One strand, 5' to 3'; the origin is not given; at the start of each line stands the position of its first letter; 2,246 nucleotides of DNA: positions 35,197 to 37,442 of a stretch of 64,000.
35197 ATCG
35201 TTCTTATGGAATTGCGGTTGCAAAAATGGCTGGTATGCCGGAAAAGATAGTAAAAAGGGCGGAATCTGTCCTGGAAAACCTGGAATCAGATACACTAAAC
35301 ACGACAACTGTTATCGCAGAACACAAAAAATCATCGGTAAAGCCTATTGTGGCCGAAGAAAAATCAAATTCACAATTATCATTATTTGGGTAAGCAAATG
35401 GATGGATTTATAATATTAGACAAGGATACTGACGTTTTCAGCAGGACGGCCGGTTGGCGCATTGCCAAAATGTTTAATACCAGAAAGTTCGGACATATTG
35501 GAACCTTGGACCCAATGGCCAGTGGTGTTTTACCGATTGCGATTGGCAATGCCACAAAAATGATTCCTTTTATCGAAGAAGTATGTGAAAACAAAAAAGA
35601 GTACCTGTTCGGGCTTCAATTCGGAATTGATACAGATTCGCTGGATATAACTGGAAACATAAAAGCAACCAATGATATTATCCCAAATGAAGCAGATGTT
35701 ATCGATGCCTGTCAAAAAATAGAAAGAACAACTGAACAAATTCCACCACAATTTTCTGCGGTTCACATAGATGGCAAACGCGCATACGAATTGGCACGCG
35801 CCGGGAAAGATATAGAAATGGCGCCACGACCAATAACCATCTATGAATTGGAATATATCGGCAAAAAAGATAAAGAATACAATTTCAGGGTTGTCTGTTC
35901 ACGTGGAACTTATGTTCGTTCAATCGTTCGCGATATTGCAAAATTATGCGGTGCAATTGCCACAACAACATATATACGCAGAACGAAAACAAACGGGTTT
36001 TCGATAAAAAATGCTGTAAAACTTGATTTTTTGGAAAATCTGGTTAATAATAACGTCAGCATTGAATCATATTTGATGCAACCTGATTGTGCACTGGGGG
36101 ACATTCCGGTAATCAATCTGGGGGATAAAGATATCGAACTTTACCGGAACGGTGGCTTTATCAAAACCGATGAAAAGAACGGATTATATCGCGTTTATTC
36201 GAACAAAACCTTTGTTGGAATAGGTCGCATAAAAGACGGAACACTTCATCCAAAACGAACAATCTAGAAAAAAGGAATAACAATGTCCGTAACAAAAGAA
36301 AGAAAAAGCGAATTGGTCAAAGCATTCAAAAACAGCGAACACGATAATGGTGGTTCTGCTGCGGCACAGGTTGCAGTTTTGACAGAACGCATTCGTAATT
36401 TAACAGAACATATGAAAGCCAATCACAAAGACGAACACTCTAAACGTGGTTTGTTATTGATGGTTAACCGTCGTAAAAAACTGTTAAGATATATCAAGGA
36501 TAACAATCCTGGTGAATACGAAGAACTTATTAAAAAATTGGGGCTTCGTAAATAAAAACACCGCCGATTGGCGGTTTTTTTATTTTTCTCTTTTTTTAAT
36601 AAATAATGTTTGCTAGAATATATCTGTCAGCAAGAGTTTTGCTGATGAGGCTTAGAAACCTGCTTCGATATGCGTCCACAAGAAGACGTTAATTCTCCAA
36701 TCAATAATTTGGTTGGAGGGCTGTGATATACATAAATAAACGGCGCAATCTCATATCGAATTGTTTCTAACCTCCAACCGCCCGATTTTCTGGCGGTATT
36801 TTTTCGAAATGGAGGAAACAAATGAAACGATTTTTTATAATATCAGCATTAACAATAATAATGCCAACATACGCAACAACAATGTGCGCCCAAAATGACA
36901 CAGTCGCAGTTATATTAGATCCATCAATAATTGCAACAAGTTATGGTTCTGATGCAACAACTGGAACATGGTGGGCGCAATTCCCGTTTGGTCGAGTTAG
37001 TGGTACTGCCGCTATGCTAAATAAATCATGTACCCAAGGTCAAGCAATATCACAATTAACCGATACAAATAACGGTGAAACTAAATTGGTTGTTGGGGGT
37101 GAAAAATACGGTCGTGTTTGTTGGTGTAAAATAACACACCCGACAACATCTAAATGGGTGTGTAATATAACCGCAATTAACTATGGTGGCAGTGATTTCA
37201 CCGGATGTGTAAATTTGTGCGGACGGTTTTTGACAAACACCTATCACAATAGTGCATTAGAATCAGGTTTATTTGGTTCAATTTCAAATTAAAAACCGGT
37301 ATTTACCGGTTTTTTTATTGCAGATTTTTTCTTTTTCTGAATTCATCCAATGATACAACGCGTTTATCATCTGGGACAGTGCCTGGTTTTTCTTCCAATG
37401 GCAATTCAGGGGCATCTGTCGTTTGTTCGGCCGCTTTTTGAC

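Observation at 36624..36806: Five-copy family (R1) of ~180-nt structured leader RNAs with extensive compensatory base changes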

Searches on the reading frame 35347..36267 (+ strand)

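Call 7: search_protein_families(library=pfam, proteins=[window:35347-36267:+], max_evalue=0.01)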
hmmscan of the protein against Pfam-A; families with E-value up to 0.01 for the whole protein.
window:35347-36267:+ (306 aa): 3 families
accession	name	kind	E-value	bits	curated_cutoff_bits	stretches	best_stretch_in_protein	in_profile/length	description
PF01509.24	TruB_N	-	2.7e-47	161.3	27.3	1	41-190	2-149/149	TruB family pseudouridylate synthase (N terminal domain)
PF09157.17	TruB-C_2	-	4.6e-09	36.5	21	1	254-305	1-56/57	Pseudouridine synthase II TruB, C-terminal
PF16198.10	TruB_C_2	-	5.5e-05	23.7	29.3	1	191-243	1-54/66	tRNA pseudouridylate synthase B C-terminal domain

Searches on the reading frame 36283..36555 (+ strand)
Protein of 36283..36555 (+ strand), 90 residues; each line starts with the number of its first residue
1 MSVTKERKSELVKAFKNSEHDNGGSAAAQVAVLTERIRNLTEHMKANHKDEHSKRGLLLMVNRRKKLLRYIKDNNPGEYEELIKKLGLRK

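Call 7: search_protein_families(library=pfam, proteins=[window:36283-36555:+], max_evalue=0.01)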
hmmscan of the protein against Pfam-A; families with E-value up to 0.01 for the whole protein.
window:36283-36555:+ (90 aa): 1 family
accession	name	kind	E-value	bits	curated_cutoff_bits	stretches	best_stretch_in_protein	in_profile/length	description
PF00312.27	Ribosomal_S15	-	9.8e-31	106.2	31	1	8-89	1-81/81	Ribosomal protein S15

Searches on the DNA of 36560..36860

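Call 6: search_rna_families(source=window, start=36560, end=36860, threshold=evalue, max_evalue=10, show_alignments=3)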
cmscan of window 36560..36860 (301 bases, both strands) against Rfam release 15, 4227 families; matches with E-value up to 10: 3.
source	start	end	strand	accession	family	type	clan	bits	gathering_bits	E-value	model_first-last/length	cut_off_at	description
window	36711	36787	+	RF02221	sRNA-Xcc1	Gene; sRNA;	-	30.8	53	0.0011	1-87/87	no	sRNA-Xcc1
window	36712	36778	+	RF01287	snoR27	Gene; snRNA; snoRNA; CD-box;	CL00079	18.7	41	2.9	1-94/94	no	Small nucleolar RNA snoR27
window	36560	36581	+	RF01394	isrK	Gene; sRNA;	-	15.8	50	0.31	57-77/77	5'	isrK Hfq binding RNA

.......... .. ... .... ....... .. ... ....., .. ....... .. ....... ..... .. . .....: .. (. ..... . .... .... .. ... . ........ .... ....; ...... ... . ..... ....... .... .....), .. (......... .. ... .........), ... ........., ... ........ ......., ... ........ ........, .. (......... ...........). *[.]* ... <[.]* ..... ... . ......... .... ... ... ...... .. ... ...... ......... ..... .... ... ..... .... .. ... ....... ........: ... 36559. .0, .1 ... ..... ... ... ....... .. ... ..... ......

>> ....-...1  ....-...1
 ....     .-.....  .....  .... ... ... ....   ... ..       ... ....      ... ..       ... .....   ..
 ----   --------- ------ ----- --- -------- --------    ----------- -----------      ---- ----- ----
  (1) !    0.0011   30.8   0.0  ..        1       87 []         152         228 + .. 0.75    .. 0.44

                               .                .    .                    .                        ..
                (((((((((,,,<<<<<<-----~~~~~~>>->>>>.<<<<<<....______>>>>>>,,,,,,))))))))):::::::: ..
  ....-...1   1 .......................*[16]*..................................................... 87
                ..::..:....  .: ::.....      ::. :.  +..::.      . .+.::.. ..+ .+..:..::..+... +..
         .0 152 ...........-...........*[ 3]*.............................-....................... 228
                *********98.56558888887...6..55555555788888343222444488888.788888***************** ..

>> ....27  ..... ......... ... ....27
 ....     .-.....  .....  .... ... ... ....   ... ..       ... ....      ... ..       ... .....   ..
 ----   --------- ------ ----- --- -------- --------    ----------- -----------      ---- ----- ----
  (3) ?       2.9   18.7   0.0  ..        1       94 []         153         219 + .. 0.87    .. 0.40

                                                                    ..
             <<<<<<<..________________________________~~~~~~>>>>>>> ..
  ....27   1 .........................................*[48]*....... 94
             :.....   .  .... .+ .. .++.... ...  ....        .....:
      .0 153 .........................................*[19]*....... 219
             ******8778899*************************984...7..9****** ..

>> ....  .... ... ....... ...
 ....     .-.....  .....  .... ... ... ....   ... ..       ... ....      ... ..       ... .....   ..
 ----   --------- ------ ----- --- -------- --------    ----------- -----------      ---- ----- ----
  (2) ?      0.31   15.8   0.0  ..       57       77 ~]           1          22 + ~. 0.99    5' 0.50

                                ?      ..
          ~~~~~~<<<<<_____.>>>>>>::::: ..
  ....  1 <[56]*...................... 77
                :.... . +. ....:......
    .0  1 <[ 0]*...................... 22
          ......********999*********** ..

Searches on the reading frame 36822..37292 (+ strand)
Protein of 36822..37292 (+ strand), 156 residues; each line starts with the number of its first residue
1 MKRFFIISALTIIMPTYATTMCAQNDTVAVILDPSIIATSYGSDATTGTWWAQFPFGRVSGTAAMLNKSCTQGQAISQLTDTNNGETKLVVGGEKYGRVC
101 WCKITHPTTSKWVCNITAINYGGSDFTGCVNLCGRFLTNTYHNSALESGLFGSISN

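Call 7: search_protein_families(library=pfam, proteins=[window:36822-37292:+], max_evalue=0.01)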
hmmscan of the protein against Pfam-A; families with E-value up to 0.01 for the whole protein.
window:36822-37292:+ (156 aa): 0 families

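Call 33: search_protein_families(library=pfam, alignment_id=A5, max_evalue=0.001)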
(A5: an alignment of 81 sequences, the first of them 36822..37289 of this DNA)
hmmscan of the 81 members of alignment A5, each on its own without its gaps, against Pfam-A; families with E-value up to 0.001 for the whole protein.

A. member 1, window:36822-37289:+ (156 aa): 0 families

B. families by the number of members that match (of 81 scanned): 9 families
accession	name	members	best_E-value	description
PF13560.12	HTH_31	12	4.9e-09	Helix-turn-helix domain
PF01381.28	HTH_3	8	2.3e-13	Helix-turn-helix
PF12844.13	HTH_19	8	5.3e-07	Helix-turn-helix domain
PF09479.16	Flg_new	4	2.5e-06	Listeria-Bacteroides repeat domain (List_Bact_rpt)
PF13443.12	HTH_26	3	3.5e-05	Cro/C1-type HTH DNA-binding domain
PF21722.4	Gly_rich_2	1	3.5e-24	Glycine-rich domain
PF07699.19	Ephrin_rec_like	1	1.7e-05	Tyrosine-protein kinase ephrin type A/B receptor-like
PF13505.12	OMP_b-brl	1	5.1e-05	Outer membrane protein beta-barrel domain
PF15731.11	MqsA_antitoxin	1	9.8e-05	Antitoxin component of bacterial toxin-antitoxin system, MqsA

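Call 52: find_encoding_contigs(protein=window:36822-37292:+, flank=2000, max_places=5)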
Protein window:36822-37292:+ (156 aa): 4 contigs read that carry it; 2 places shown.
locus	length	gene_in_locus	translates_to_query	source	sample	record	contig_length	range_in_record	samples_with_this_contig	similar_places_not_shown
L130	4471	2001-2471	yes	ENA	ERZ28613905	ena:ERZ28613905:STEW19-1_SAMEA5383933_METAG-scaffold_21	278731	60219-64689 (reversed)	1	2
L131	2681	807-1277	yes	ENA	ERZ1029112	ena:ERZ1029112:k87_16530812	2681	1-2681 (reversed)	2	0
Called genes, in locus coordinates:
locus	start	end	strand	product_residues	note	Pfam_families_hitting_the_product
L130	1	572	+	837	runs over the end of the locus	PF01624:MutS_I, PF05188:MutS_II, PF05192:MutS_III, PF05190:MutS_IV, PF00488:MutS_V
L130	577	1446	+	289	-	PF01509:TruB_N, PF09157:TruB-C_2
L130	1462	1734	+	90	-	PF00312:Ribosomal_S15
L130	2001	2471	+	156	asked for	-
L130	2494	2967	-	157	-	PF04386:SspB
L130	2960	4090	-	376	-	PF02463:SMC_N, PF13175:AAA_15, PF13476:AAA_23, PF13304:AAA_21 (weak)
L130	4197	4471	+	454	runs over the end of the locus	PF02321:OEP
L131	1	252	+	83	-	?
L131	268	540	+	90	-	PF00312:Ribosomal_S15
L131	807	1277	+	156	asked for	-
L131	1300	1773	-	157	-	PF04386:SspB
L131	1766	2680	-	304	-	?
